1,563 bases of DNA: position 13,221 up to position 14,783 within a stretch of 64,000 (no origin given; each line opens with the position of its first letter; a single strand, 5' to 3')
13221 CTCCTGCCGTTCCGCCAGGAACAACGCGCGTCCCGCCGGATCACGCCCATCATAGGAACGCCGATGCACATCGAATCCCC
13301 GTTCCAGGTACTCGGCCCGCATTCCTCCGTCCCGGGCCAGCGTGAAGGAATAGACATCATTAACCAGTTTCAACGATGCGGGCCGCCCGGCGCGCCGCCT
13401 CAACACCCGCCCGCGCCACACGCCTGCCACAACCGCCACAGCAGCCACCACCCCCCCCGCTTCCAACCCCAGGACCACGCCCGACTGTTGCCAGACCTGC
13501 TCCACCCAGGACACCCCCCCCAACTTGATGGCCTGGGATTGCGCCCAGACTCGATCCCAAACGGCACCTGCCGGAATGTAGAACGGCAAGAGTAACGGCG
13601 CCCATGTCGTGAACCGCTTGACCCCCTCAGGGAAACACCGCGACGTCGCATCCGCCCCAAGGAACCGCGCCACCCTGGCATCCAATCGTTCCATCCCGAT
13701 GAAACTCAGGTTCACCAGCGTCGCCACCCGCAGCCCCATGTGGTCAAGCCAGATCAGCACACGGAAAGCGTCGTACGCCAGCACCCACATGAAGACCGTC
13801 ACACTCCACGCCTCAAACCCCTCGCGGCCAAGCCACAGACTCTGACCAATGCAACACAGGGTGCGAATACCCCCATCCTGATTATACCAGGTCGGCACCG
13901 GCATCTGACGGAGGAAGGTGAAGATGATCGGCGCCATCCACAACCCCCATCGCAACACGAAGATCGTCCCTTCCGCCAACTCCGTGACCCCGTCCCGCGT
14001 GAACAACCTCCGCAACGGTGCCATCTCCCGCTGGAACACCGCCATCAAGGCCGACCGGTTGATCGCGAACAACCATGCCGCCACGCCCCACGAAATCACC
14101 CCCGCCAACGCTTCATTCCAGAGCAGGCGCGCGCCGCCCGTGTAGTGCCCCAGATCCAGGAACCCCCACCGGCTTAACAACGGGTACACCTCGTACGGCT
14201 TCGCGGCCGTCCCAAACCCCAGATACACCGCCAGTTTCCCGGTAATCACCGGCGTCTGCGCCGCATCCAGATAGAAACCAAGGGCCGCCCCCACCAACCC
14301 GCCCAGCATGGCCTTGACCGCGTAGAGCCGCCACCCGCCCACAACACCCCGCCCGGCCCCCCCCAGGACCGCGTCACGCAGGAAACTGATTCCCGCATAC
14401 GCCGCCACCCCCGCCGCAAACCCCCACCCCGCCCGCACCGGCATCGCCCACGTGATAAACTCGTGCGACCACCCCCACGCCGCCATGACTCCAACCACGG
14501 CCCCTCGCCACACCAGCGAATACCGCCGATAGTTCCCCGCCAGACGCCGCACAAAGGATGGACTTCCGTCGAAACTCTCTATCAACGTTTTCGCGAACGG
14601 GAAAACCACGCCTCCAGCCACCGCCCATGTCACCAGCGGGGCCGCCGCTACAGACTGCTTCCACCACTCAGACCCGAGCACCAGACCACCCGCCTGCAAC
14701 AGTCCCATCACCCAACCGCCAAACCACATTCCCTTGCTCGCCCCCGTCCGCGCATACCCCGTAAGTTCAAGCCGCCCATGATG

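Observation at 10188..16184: GH94 phosphorylase-type domain fused to a ~750-residue polytopic membrane block and an N-terminal extracytoplasmic domain, with no visible glycosyltransferase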

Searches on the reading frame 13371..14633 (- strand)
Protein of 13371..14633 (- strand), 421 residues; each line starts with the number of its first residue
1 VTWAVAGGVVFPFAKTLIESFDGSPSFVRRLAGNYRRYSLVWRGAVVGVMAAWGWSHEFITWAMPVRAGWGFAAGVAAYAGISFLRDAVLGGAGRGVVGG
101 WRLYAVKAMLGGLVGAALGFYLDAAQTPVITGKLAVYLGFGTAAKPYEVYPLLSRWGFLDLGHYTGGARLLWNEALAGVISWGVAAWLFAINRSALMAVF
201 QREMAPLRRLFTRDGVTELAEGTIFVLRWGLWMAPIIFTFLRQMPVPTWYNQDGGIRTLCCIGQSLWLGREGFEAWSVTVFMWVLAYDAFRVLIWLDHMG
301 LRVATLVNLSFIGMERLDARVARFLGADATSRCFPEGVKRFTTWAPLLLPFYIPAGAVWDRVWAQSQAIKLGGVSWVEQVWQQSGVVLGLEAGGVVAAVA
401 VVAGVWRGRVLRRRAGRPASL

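Call 76: find_homologous_proteins(query=window:13371-14633:-, max_evalue=0.001)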
Query window:13371-14633:- (421 aa): 127 proteins with E <= 0.001 among 8000 candidates; the best 120 are listed.
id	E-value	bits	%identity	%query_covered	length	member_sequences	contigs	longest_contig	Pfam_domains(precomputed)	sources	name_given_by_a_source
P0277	1.4e-132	461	53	96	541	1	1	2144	-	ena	-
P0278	2.8e-131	457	61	82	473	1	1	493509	-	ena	-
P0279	6.3e-127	443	55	95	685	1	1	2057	PF06165.19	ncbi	ncbi:MAG TPA: hypothetical protein VGH33_08855, partial [Isosphaeraceae bacterium]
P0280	1.8e-125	438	55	88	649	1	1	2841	PF06165.19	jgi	jgi:cyclic beta-1,2-glucan synthetase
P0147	1.2e-124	435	55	86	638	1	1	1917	-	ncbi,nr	ncbi:MAG TPA: hypothetical protein VJC03_00625, partial [bacterium]|nr:hypothetical protein [bacteri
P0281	1.9e-123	431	55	87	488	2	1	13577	-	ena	-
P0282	2.0e-123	431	56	86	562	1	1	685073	-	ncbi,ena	-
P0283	1.7e-120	421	57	82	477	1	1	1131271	-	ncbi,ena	-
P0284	2.7e-118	414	51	89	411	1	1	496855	-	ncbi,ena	-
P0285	5.9e-118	413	56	83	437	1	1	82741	-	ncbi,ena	-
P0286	4.4e-117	410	53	87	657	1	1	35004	-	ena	-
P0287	7.6e-117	409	49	98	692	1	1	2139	PF06165.19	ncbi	ncbi:MAG TPA: hypothetical protein VF933_12460, partial [Streptosporangiaceae bacterium]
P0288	1.3e-113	399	53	85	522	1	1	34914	-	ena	-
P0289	1.3e-113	399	53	86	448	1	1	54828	-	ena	-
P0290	1.3e-111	392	55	78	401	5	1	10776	-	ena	-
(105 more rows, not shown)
